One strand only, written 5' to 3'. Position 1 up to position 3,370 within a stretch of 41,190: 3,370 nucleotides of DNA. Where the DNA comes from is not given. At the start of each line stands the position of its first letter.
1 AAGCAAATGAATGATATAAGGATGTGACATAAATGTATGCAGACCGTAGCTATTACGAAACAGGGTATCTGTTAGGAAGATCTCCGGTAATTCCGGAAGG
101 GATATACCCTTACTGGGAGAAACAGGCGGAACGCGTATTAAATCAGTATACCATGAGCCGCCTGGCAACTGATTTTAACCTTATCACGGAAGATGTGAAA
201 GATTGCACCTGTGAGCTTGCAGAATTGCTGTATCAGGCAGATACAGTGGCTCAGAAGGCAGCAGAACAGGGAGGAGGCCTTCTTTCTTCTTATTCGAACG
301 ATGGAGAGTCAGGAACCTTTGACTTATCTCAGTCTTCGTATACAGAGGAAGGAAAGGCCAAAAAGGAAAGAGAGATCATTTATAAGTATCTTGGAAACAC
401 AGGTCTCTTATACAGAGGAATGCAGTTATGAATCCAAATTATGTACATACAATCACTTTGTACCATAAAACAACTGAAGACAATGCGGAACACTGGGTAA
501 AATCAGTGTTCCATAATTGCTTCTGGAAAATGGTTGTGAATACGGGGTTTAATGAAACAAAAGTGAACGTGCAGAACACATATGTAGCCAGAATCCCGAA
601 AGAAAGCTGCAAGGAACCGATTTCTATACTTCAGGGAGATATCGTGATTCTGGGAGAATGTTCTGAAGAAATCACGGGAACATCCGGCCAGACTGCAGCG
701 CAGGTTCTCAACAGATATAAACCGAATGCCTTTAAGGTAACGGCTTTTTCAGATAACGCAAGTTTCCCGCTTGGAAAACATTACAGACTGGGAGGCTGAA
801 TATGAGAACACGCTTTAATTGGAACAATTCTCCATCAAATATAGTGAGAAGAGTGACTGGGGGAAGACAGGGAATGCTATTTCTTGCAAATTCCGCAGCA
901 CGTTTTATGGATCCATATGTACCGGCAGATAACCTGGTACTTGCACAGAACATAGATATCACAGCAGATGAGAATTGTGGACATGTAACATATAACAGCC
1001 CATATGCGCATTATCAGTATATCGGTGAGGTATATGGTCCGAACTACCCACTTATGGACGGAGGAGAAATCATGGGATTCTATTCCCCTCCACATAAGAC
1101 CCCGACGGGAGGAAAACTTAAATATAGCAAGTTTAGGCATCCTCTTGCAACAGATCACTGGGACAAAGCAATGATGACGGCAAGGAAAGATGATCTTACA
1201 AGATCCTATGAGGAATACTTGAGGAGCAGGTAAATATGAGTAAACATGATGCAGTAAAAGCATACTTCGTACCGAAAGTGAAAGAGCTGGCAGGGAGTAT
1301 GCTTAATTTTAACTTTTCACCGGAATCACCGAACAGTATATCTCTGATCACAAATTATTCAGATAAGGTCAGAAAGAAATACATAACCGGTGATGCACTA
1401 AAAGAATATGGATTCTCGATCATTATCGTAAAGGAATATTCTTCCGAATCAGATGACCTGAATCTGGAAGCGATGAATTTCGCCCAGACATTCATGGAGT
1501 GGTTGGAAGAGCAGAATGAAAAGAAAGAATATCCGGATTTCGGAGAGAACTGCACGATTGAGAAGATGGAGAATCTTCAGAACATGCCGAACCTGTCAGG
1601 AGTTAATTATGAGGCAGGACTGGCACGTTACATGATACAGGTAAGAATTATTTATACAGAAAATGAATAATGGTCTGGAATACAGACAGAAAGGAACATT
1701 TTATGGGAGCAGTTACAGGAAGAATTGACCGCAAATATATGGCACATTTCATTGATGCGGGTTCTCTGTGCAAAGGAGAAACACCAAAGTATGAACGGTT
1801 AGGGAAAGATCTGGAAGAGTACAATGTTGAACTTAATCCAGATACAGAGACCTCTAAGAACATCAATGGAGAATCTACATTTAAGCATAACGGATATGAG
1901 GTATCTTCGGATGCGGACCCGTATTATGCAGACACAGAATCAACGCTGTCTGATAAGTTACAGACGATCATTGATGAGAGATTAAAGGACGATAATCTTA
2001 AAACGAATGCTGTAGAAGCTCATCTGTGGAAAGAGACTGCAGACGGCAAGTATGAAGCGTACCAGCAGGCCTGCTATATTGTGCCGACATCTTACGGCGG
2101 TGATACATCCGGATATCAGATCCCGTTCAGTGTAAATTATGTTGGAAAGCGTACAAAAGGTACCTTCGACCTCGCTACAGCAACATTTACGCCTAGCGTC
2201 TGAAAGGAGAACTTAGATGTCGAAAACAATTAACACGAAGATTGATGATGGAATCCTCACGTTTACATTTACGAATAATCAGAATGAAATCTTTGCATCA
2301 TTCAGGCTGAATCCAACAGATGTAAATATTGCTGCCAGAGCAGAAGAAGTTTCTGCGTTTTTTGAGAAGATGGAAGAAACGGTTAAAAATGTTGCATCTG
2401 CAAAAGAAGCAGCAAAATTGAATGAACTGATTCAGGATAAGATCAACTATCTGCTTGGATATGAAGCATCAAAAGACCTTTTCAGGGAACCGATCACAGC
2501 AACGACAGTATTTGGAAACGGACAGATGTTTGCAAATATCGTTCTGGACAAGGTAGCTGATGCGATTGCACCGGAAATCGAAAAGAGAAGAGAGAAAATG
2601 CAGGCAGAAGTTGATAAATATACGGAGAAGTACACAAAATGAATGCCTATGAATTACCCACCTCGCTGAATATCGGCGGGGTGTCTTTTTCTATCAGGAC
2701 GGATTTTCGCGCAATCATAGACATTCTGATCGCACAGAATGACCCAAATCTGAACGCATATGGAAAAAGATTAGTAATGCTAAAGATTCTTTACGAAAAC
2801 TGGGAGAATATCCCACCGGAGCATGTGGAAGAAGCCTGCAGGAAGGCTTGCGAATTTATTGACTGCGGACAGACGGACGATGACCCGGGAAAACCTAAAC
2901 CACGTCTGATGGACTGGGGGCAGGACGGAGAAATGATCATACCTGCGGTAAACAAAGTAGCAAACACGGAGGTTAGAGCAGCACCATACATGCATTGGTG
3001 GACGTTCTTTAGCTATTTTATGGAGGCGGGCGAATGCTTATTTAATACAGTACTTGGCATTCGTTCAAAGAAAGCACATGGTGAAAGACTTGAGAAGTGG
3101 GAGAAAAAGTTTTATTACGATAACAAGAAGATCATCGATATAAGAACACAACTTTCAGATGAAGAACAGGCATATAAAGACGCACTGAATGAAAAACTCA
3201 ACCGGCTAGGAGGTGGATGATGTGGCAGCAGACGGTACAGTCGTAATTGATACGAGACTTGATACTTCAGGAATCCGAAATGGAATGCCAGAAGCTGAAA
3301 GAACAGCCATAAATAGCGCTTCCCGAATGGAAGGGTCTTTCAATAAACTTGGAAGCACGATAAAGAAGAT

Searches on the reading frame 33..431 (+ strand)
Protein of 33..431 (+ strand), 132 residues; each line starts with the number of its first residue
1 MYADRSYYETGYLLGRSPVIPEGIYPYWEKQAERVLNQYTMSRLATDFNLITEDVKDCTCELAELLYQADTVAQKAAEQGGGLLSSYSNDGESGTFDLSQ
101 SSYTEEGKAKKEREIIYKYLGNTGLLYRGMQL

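Call 57: search_protein_families(library=phrogs, proteins=[window:33-431:+], max_evalue=0.00001)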
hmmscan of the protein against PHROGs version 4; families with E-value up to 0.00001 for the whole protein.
window:33-431:+ (132 aa): 1 family
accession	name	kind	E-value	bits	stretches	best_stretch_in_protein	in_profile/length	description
phrog_541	-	connector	7.6e-20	72.2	1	1-131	2-127/129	head-tail adaptor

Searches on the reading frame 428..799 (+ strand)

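Call 57: search_protein_families(library=phrogs, proteins=[window:428-799:+], max_evalue=0.00001)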
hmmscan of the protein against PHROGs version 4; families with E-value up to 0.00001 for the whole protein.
window:428-799:+ (123 aa): 1 family
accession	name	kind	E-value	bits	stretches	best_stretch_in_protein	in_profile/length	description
phrog_3366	-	unknown function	7e-20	72.7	1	7-123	5-136/137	-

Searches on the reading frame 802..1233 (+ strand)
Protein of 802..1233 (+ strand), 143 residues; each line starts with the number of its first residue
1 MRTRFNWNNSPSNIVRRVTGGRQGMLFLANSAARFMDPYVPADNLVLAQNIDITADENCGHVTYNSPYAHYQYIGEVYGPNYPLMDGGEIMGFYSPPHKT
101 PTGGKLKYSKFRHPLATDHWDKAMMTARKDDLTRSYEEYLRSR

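Call 57: search_protein_families(library=phrogs, proteins=[window:802-1233:+], max_evalue=0.00001)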
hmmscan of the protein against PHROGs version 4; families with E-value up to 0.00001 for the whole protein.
window:802-1233:+ (143 aa): 1 family
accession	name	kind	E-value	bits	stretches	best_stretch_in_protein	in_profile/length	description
phrog_556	-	head and packaging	1.4e-23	85.1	1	1-142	45-159/295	minor head protein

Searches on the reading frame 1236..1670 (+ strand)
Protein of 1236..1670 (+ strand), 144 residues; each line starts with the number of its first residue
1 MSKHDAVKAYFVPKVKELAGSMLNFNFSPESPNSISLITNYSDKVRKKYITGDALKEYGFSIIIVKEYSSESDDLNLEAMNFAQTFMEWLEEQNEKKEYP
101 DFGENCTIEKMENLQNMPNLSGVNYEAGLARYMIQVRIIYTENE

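Call 57: search_protein_families(library=phrogs, proteins=[window:1236-1670:+], max_evalue=0.00001)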
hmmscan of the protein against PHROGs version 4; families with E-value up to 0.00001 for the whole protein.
window:1236-1670:+ (144 aa): 2 families
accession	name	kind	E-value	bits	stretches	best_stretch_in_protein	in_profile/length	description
phrog_3266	-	connector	1.1e-32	113.8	1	1-143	1-141/142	tail completion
phrog_556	-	head and packaging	3.8e-06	27.8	1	18-140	178-294/295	minor head protein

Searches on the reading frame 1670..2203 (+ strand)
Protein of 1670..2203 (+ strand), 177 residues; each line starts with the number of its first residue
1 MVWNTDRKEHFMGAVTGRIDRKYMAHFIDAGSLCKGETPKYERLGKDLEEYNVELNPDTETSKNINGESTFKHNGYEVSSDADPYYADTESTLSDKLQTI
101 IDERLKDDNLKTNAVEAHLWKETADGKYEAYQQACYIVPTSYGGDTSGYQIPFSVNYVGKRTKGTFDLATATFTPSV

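Call 57: search_protein_families(library=phrogs, proteins=[window:1670-2203:+], max_evalue=0.00001)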
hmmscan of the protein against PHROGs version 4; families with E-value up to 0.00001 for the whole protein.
window:1670-2203:+ (177 aa): 1 family
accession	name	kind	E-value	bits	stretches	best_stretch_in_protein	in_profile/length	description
phrog_3099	-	unknown function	8.9e-43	147.2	1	17-176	6-166/171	-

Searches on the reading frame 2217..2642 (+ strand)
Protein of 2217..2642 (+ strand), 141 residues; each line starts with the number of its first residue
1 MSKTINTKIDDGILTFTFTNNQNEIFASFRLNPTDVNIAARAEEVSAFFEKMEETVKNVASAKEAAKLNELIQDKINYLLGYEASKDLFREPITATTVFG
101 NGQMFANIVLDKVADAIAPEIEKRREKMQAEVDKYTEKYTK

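Call 57: search_protein_families(library=phrogs, proteins=[window:2217-2642:+], max_evalue=0.00001)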
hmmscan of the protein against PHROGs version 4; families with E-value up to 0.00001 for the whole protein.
window:2217-2642:+ (141 aa): 1 family
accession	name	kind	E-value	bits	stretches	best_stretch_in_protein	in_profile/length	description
phrog_11299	-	unknown function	7.7e-20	72.5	1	6-141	3-142/152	-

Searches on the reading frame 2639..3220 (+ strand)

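Call 57: search_protein_families(library=phrogs, proteins=[window:2639-3220:+], max_evalue=0.00001)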
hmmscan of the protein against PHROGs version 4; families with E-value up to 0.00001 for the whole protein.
window:2639-3220:+ (193 aa): 1 family
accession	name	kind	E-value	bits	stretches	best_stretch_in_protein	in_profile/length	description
phrog_706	-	unknown function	3.2e-37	129.2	1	5-185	7-199/201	-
